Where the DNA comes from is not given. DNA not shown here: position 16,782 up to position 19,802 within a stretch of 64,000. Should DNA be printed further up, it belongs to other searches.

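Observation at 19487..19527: G8 homopolymer sets the reading frame of the subtilisin autotransporter start: candidate phase-variation switch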

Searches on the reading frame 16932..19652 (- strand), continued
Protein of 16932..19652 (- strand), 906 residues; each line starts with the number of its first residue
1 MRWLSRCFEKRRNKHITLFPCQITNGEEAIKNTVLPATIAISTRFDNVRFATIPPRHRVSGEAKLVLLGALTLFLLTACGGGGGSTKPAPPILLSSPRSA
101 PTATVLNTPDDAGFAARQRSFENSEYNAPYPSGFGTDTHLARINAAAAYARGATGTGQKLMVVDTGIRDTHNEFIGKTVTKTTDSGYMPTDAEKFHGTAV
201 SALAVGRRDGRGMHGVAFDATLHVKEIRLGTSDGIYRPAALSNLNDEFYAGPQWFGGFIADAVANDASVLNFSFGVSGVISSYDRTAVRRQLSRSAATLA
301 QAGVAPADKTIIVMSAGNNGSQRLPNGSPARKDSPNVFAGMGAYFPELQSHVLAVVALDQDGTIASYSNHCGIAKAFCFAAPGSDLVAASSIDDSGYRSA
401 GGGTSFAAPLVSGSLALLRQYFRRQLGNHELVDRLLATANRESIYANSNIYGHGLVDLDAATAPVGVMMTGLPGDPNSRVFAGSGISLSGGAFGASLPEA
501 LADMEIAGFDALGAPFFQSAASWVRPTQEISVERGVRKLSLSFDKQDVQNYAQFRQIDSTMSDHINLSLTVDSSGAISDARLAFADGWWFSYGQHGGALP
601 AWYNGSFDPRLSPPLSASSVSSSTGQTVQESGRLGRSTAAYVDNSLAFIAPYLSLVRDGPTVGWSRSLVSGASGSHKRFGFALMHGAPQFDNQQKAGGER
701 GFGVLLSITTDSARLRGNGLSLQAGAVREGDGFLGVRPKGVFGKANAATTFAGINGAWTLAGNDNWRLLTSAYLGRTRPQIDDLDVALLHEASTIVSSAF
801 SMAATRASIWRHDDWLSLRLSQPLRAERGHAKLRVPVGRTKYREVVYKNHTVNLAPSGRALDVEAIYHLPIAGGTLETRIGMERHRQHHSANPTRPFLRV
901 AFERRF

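Call 25: find_related_loci(query=A1, collection=metagenome_contigs, flank=1500)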
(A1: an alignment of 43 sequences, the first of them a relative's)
Query A1 (906 aa) in metagenome_contigs; peptide patterns used: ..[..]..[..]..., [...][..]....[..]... (x = any residue, [..] = any of these).
271 stretches matched a pattern; 143 encode a relative of the query (tblastn E <= 1e-3); the best 80 are kept; 80 distinct loci.
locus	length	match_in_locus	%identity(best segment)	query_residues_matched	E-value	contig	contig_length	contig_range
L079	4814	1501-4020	34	66-902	2e-114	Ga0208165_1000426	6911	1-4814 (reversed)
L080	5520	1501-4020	33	66-902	7e-114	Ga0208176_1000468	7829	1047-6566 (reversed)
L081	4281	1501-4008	33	66-902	3e-112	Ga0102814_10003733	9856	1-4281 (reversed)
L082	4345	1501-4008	33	66-902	2e-112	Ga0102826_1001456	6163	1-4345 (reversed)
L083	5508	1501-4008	34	66-902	4e-112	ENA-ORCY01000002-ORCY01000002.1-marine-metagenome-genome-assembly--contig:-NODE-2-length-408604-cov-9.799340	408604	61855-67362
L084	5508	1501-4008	33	66-902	3e-112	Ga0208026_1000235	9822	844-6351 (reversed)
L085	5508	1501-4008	33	66-902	3e-112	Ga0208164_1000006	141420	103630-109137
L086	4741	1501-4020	35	44-900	6e-112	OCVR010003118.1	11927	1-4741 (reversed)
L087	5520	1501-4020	33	66-902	1e-111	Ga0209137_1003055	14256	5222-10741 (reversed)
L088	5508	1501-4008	33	66-902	4e-112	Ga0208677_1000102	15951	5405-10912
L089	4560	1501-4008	33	66-902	6e-112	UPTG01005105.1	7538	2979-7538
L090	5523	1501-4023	35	43-900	9e-112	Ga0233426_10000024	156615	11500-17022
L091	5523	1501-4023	35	43-900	2e-110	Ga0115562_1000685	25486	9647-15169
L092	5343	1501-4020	33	66-902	7e-110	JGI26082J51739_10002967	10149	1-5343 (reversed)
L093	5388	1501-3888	35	63-870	3e-109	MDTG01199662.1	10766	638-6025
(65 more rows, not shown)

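Call 31: search_solved_structures(query=window:16932-19652:-, max_evalue=0.01)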
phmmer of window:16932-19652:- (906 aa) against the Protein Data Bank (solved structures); distinct sequences matched with E-value up to 0.01: 52.
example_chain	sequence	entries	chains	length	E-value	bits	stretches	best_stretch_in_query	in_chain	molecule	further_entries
8e7f_A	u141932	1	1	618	3.2e-17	65.1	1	135-464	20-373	Extracellular serine protease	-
1ndu_A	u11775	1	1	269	1.1e-10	43.5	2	338-462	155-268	Subtilisin Savinase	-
5arb_A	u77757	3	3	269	1.2e-10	43.3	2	338-462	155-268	SUBTILISIN SAVINASE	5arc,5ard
1ah2_A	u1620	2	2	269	1.6e-10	42.9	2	338-462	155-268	SERINE PROTEASE PB92 | SUBTILISIN SAVINASE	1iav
1mpt_A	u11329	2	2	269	1.8e-10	42.7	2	338-462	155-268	M-PROTEASE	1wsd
1gci_A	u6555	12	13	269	2e-10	42.6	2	338-462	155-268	SUBTILISIN | Subtilisin Savinase | SAVINASE (TM)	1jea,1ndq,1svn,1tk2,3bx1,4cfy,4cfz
1c9j_A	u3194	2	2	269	3.2e-10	41.9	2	337-461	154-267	SERINE PROTEASE | Subtilisin Savinase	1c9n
1c9m_A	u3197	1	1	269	3.5e-10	41.8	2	339-462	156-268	SERINE PROTEASE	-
1st3_A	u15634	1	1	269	4.1e-10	41.6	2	343-462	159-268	SUBTILISIN BL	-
1q5p_A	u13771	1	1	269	5.4e-10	41.2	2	339-462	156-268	Serine protease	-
1dbi_A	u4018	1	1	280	4.3e-09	38.2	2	344-434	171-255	AK.1 SERINE PROTEASE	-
2x8j_A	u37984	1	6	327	1.8e-08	36.1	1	336-461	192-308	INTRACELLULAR SUBTILISIN PROTEASE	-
2wv7_A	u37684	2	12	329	1.8e-08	36.1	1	336-461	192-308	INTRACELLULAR SUBTILISIN PROTEASE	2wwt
2xrm_A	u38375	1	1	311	2.4e-08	35.7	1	336-461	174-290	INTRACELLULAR SUBTILISIN PROTEASE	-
5gl8_A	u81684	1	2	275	7.8e-08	34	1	140-461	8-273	Subtilisin NAT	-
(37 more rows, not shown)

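Call 36: find_encoding_contigs(protein=P0018, flank=400, max_places=6)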
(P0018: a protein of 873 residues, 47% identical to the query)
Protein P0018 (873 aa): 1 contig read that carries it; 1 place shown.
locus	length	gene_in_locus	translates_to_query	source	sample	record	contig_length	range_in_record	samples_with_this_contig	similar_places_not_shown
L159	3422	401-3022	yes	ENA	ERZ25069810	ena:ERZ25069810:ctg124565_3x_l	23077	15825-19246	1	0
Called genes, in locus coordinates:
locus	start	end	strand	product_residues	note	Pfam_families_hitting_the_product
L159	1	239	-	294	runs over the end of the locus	PF13551:HTH_29, PF13384:HTH_23, PF13518:HTH_28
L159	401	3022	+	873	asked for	PF00082:Peptidase_S8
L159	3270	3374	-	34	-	-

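Call 37: find_encoding_contigs(protein=P0051, flank=400, max_places=6)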
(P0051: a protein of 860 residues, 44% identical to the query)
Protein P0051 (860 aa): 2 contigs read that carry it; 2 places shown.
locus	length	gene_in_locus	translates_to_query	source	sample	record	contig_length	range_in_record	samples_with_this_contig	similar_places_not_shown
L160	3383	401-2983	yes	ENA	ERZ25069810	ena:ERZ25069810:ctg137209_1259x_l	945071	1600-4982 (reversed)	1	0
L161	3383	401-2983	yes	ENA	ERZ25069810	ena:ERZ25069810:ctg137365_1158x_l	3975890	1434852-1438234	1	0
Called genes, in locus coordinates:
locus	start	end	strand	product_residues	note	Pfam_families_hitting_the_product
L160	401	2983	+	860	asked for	PF00082:Peptidase_S8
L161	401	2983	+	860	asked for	PF00082:Peptidase_S8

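Call 38: find_encoding_contigs(protein=P0021, flank=400, max_places=6)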
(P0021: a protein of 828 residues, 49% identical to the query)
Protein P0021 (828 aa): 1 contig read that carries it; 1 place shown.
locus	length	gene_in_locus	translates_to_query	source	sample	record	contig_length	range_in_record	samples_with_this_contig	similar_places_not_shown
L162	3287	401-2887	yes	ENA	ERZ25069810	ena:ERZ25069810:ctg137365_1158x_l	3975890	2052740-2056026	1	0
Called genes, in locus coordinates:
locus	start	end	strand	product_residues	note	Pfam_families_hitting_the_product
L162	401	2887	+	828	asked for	PF00082:Peptidase_S8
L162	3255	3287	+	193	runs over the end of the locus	PF04525:LOR (faint)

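Call 39: find_encoding_contigs(protein=P0015, flank=400, max_places=6)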
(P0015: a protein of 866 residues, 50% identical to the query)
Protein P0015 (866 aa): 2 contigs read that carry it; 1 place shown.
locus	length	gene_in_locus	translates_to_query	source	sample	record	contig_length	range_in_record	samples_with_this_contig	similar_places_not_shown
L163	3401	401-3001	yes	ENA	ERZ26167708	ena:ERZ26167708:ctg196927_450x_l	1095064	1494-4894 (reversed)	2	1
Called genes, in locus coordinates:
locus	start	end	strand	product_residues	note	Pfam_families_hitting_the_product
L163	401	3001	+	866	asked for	PF00082:Peptidase_S8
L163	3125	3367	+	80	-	-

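Call 43: predict_structure(alignment_id=A1)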
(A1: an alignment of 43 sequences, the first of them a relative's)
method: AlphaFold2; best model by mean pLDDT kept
length: 906 residues; sequences in the alignment: 43
mean_pLDDT: 79.8   pTM: 0.74
mean pLDDT of the five models: 79.8, 77.9, 76.5, 74.8, 73.7
residues with pLDDT >= 90: 475; 70-90: 220; 50-70: 62; < 50: 149
segments of 3 or more residues with pLDDT < 50: 1-63, 77-107, 546-562, 604-639
pLDDT, mean of each block of 10 residues (from residue 1): 34 31 31 32 31 36 55 52 33 40 47 88 83 85 94 95 96 92 94 94 91 87 94 86 91 93 97 92 96 97 96 97 94 97 97 97 97 97 94 90 95 98 96 96 96 96 91 90 88 86 90 91 82 54 50 38 67 75 85 78 42 32 33 41 69 93 83 73 92 82 93 71 95 93 95 89 75 96 87 96 85 84 94 94 94 91 89 85 86 86 73
secondary structure, 60 per line:
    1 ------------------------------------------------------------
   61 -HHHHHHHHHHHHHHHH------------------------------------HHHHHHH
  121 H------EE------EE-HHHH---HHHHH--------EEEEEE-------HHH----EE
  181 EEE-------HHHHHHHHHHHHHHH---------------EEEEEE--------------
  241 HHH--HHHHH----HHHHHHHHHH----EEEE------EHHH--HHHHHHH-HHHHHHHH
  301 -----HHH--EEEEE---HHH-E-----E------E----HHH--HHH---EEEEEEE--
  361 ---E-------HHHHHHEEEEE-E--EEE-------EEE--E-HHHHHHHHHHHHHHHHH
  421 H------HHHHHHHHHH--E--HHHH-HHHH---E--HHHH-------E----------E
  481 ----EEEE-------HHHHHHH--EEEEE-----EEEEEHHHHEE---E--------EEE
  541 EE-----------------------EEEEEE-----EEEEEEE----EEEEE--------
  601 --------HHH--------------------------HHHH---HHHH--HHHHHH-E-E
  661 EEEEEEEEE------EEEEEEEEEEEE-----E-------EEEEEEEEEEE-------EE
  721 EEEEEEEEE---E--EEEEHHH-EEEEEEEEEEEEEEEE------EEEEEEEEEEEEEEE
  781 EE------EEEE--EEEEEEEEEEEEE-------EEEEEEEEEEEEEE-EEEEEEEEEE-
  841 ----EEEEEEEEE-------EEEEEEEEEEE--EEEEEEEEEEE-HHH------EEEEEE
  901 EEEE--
elements in order (helices of 4 or more, strands of 3 or more residues): H62-77 H114-121 H139-142 H146-150 E159-164 E179-183 H191-205 E221-226 H246-250 H255-264 E269-272 H285-291 H293-300 E311-315 E352-358 H372-377 E378-382 E387-389 E397-399 H404-421 H428-437 H443-446 H448-451 H458-461 E485-488 H496-502 E505-509 E515-519 H520-523 E538-542 E566-571 E577-583 E588-592 H638-641 H645-648 H651-656 E660-669 E676-687 E701-711 E719-729 E736-739 E744-759 E766-782 E789-792 E795-807 E815-828 E830-839 E845-853 E861-871 E874-884 E895-904

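Call 46: fold_search(model_id=the predicted structure, library=pdb)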
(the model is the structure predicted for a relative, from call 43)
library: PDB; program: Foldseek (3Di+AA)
matches with E <= 10: 682; with E <= 0.001: 171
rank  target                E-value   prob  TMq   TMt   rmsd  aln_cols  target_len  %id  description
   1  8e7f                  1.8e-16  1.00  0.26  0.38   7.9       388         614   25  Crystal structure of the autotransporter Ssp from Serratia marcescens. (released 2023-03-08)
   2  2sni_E                8.9e-16  1.00  0.26  0.80   4.8       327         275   24  STRUCTURAL COMPARISON OF TWO SERINE PROTEINASE-PROTEIN INHIBITOR COMPLEXES. EGLIN-C-SUBTILISIN CARLSBERG AND CI-2-SUBT (released 1988-09-07)
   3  1mpt                  1.4e-15  1.00  0.26  0.82   5.0       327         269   28  CRYSTAL STRUCTURE OF A NEW ALKALINE SERINE PROTEASE (M-PROTEASE) FROM BACILLUS SP. KSM-K16 (released 1994-06-22)
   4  4dww                  1.8e-15  1.00  0.25  0.78   5.4       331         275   24  Crystal Structure of Nattokinase from Bacillus subtilis natto (released 2012-03-14)
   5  1ak9                  1.9e-15  1.00  0.26  0.81   4.4       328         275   23  SUBTILISIN MUTANT 8321 (released 1997-11-12)
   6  1sbi                  1.9e-15  1.00  0.26  0.80   5.4       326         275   23  SUBTILISIN BPN' 8397 (E.C. 3.4.21.14) MUTANT (M50F, N76D, G169A, Q206C, N218S) (released 1995-12-07)
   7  1sud                  2.1e-15  1.00  0.26  0.80   4.4       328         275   23  CALCIUM-INDEPENDENT SUBTILISIN BY DESIGN (released 1994-01-31)
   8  1st2                  3.0e-15  1.00  0.27  0.82   4.3       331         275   24  THE THREE-DIMENSIONAL STRUCTURE OF BACILLUS AMYLOLIQUEFACIENS SUBTILISIN AT 1.8 ANGSTROMS AND AN ANALYSIS OF THE STRUCTU (released 1991-07-15)
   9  1mee_A                3.5e-15  1.00  0.26  0.81   5.0       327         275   24  THE COMPLEX BETWEEN THE SUBTILISIN FROM A MESOPHILIC BACTERIUM AND THE LEECH INHIBITOR EGLIN-C (released 1992-10-15)
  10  1sel_A                4.3e-15  1.00  0.25  0.79   5.3       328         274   23  CRYSTAL STRUCTURE OF SELENOSUBTILISIN AT 2.0-ANGSTROMS RESOLUTION (released 1993-10-31)
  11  1y4d_E                4.5e-15  1.00  0.26  0.80   5.0       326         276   24  Crystal structure of the complex of subtilisin BPN' with chymotrypsin inhibitor 2 M59R/E60S mutant (released 2005-05-17)
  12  3qtl_A                4.5e-15  1.00  0.25  0.80   5.1       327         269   24  Structural Basis for Dual-inhibition Mechanism of a Non-classical Kazal-type Serine Protease Inhibitor from Horseshoe  (released 2011-06-01)
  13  1c3l                  5.2e-15  1.00  0.26  0.81   4.4       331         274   24  SUBTILISIN-CARLSBERG COMPLEXED WITH XENON (8 BAR) (released 1999-08-04)
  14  1a2q                  5.5e-15  1.00  0.27  0.81   4.4       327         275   24  SUBTILISIN BPN' MUTANT 7186 (released 1998-04-29)
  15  1s01                  7.1e-15  1.00  0.26  0.80   4.8       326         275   24  LARGE INCREASES IN GENERAL STABILITY FOR SUBTILISIN BPN(PRIME) THROUGH INCREMENTAL CHANGES IN THE FREE ENERGY OF UNFOLDI (released 1990-10-15)
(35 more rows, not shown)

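Call 62: search_protein_families(library=ncbifam, proteins=[window:16932-19652:-], max_evalue=0.1)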
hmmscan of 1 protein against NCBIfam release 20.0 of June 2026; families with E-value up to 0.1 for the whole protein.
window:16932-19652:- (906 aa): 8 families
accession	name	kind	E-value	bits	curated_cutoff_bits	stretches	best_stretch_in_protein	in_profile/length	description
TIGR03921.1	T7SS_mycosin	equivalog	1.3e-31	110.1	278.75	1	151-462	8-285/353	type VII secretion-associated serine protease mycosin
NF051851.1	AtpSerPepEprS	equivalog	3.4e-25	88.3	1700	1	133-466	44-367/988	autotransporter serine peptidase EprS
TIGR03895.1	protease_PatA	subfamily_domain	1.4e-06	27.3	421.05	1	346-419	107-177/606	PatA/PatG family cyanobactin maturation protease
NF033595.1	denti_PrtP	equivalog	5.6e-05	22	300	1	343-462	381-502/606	dentilisin complex serine proteinase subunit PrtP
NF033865.1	fusolisin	equivalog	0.00031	19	999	1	64-446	9-386/1006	fusolisin family autotransporter serine protease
NF040808.2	CspC_non_triad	exception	0.02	13.3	675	0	380-460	462-547/556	bile acid germinant receptor pseudoprotease CspC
NF042956.1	IteS_antiphage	equivalog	0.031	12.5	900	0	161-207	260-304/747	S8 family anti-phage peptidase IteS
NF058595.1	invert_tail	domain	0.042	14.2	37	0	58-90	51-83/113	lipo-invert putative C-terminal anchoring domain-containing protein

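Call 64: list_cluster_members(proteins=[P0001, P0002, P0003])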
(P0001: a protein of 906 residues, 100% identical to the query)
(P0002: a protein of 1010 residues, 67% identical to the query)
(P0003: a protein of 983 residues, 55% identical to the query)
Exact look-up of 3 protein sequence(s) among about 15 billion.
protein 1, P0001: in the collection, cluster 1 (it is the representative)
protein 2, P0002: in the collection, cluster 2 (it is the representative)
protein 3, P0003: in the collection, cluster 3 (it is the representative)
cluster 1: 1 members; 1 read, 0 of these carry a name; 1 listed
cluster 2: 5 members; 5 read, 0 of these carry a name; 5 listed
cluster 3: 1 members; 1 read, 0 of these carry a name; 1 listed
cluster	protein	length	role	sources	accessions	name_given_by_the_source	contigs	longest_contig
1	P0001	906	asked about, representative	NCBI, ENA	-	-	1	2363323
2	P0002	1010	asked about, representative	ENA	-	-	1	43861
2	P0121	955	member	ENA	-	-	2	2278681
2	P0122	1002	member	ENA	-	-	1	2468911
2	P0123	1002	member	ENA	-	-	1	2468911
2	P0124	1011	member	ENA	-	-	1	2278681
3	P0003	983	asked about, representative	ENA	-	-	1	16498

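Call 74: find_encoding_contigs(protein=P0004, flank=500, max_places=8)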
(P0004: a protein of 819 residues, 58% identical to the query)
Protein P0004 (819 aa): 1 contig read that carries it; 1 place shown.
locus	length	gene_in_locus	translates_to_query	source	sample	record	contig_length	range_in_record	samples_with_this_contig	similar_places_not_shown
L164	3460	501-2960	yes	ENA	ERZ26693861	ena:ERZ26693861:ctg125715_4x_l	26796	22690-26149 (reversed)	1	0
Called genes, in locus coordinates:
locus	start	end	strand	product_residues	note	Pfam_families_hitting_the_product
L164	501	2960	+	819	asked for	PF00082:Peptidase_S8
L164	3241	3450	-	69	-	-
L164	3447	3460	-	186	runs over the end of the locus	-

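Call 75: find_encoding_contigs(protein=P0006, flank=500, max_places=8)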
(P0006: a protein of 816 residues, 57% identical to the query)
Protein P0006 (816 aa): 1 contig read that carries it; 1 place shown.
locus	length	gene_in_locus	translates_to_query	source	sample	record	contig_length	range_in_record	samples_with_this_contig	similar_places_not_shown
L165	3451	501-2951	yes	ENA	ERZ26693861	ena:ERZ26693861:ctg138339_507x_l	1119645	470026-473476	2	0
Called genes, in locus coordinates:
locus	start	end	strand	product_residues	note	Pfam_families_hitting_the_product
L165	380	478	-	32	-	-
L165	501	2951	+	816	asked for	PF00082:Peptidase_S8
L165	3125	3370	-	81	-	PF05598:DUF772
